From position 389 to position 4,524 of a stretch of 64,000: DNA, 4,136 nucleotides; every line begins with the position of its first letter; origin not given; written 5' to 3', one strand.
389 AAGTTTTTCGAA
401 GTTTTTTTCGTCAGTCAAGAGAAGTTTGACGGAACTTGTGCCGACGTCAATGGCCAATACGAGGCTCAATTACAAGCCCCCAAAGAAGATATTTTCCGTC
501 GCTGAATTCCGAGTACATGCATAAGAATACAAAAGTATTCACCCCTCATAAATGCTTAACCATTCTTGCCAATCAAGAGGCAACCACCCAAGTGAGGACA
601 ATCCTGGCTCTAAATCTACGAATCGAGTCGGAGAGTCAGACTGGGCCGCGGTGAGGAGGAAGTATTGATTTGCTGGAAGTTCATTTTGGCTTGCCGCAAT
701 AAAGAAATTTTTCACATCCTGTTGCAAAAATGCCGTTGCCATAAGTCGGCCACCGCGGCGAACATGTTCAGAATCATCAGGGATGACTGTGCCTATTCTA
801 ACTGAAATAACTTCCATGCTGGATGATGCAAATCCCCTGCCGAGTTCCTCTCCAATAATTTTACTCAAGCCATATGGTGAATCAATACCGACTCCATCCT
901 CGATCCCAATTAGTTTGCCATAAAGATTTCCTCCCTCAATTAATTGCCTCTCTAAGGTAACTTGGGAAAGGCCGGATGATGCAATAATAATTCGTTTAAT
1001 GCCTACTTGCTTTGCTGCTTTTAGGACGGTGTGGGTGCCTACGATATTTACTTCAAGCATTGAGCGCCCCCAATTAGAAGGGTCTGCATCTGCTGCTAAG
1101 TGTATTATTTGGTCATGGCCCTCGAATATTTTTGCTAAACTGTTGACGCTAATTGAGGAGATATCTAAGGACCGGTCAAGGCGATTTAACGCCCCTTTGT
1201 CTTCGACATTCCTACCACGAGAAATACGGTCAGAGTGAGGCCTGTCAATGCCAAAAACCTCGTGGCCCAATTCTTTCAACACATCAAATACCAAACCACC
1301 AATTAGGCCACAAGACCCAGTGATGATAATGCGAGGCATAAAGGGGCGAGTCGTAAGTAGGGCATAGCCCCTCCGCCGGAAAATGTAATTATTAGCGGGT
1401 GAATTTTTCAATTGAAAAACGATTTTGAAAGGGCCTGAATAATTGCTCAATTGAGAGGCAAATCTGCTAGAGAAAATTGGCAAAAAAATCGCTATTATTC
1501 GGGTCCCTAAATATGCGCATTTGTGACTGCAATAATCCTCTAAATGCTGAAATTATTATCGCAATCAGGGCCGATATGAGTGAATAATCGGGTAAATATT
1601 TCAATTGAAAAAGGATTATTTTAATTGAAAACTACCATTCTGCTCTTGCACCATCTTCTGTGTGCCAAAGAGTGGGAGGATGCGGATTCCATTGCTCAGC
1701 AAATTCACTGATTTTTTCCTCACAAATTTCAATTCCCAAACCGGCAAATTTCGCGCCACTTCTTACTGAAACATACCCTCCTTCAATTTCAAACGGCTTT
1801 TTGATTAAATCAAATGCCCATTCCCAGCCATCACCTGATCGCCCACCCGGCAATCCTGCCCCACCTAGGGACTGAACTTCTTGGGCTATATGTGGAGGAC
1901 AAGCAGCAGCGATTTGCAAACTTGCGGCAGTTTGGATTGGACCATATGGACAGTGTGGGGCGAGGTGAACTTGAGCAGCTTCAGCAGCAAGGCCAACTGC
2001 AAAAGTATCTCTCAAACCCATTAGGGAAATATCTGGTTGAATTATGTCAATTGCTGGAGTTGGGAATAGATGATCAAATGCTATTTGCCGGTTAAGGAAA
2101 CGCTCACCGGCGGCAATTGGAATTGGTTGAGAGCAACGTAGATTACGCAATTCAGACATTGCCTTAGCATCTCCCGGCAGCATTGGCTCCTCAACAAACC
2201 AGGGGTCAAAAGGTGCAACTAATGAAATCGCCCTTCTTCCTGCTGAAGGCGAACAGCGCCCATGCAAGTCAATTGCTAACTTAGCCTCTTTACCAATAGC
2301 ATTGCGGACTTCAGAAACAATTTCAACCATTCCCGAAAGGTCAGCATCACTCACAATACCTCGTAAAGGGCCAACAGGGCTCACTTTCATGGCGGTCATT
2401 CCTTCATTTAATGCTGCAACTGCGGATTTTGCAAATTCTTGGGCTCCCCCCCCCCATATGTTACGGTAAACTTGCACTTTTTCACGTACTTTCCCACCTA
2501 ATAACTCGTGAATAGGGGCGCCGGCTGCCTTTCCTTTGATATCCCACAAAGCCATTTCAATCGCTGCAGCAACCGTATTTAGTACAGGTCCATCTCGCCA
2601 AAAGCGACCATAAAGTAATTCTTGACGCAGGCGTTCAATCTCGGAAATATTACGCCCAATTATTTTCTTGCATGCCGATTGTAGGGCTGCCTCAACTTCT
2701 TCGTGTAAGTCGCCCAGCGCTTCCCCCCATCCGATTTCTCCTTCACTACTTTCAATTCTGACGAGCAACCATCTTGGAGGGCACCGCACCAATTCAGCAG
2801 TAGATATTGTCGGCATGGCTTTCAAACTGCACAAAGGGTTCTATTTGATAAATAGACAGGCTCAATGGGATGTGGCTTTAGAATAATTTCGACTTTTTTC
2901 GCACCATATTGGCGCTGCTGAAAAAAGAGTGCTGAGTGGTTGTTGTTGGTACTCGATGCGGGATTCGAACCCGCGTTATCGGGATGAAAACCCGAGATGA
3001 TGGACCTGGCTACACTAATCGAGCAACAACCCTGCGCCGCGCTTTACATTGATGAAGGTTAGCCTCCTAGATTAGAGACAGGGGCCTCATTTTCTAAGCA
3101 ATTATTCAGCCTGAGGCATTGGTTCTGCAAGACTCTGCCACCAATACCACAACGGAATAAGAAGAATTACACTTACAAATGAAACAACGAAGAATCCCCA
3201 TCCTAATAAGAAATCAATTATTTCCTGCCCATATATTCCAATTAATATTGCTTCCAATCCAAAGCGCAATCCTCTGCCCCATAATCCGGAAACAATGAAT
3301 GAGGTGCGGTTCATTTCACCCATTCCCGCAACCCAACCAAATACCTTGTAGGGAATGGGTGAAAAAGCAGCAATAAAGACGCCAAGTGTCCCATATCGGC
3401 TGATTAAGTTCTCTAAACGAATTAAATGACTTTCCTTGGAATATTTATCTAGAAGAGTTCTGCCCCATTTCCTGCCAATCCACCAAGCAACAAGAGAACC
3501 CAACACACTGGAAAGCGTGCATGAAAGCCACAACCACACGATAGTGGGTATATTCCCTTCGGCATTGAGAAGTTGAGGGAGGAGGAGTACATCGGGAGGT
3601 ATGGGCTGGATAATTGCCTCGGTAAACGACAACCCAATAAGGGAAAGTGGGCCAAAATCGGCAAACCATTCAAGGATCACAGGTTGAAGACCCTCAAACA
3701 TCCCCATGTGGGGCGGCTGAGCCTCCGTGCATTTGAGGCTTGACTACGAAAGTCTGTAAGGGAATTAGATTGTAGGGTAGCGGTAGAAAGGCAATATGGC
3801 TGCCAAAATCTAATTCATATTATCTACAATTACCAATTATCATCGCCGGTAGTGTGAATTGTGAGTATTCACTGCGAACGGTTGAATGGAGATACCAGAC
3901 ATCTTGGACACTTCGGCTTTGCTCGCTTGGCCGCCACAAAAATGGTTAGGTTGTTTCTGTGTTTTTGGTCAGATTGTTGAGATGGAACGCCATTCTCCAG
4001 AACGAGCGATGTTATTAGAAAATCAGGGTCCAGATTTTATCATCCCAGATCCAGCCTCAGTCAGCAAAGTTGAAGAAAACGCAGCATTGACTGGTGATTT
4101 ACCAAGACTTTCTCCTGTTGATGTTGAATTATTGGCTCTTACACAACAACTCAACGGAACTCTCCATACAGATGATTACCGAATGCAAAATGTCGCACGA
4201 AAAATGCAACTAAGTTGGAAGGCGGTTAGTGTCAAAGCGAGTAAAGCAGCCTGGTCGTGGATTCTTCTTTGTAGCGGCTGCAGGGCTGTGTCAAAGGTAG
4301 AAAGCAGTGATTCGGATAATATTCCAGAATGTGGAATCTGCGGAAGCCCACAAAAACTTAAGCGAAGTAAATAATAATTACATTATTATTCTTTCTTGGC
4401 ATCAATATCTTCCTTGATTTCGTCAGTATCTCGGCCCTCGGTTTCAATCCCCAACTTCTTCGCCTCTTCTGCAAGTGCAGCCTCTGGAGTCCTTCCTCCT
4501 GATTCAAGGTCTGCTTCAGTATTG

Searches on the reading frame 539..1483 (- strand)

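Call 17: search_protein_families(library=pfam, proteins=[window:539-1483:-], max_evalue=0.001)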
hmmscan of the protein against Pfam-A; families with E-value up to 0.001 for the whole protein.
window:539-1483:- (314 aa): 7 families
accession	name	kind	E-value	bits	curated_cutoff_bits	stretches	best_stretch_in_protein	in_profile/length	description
PF01370.27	Epimerase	-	1.4e-16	61.1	20.9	1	52-234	1-173/240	NAD dependent epimerase/dehydratase family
PF16363.11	GDP_Man_Dehyd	-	2.6e-10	40.7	27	1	53-219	1-168/332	GDP-mannose 4,6 dehydratase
PF07993.18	NAD_binding_4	-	1.9e-08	34.2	20.1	1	111-237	77-211/258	Male sterility protein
PF01073.25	3Beta_HSD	-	8.1e-08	32.1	22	1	53-170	1-116/280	3-beta hydroxysteroid dehydrogenase/isomerase family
PF13460.12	NAD_binding_10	-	5.9e-05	23.4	27.2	1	59-171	4-99/184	NAD(P)H-binding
PF02719.21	Polysacc_synt_2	-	0.00027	20.7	20.2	1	52-170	1-128/293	Polysaccharide biosynthesis protein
PF05368.20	NmrA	-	0.00034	20.7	27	1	51-171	4-108/298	NmrA-like family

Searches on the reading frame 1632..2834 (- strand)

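Call 17: search_protein_families(library=pfam, proteins=[window:1632-2834:-], max_evalue=0.001)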
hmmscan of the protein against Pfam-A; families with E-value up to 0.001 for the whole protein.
window:1632-2834:- (400 aa): 2 families
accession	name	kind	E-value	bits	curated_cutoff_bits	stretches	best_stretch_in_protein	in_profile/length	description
PF13378.12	MR_MLE_C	-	8.8e-44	150.3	29.4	1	134-373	2-218/219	Enolase C-terminal domain-like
PF02746.21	MR_MLE_N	-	7.4e-15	55.6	22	1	21-113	27-117/117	Mandelate racemase / muconate lactonizing enzyme, N-terminal domain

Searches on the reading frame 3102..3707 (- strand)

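Call 17: search_protein_families(library=pfam, proteins=[window:3102-3707:-], max_evalue=0.001)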
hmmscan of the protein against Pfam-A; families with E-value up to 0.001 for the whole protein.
window:3102-3707:- (201 aa): 1 family
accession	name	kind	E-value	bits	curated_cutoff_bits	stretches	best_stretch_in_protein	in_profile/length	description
PF09335.16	VTT_dom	-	4.3e-13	50.3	33.9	1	57-148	17-113/123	VTT domain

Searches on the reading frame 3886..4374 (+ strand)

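Call 17: search_protein_families(library=pfam, proteins=[window:3886-4374:+], max_evalue=0.001)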
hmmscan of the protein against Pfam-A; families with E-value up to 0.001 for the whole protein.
window:3886-4374:+ (162 aa): 1 family
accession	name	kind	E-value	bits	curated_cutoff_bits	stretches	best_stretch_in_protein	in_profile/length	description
PF17146.10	PIN_6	-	1.4e-08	35.4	27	1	6-89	2-87/87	PIN domain of ribonuclease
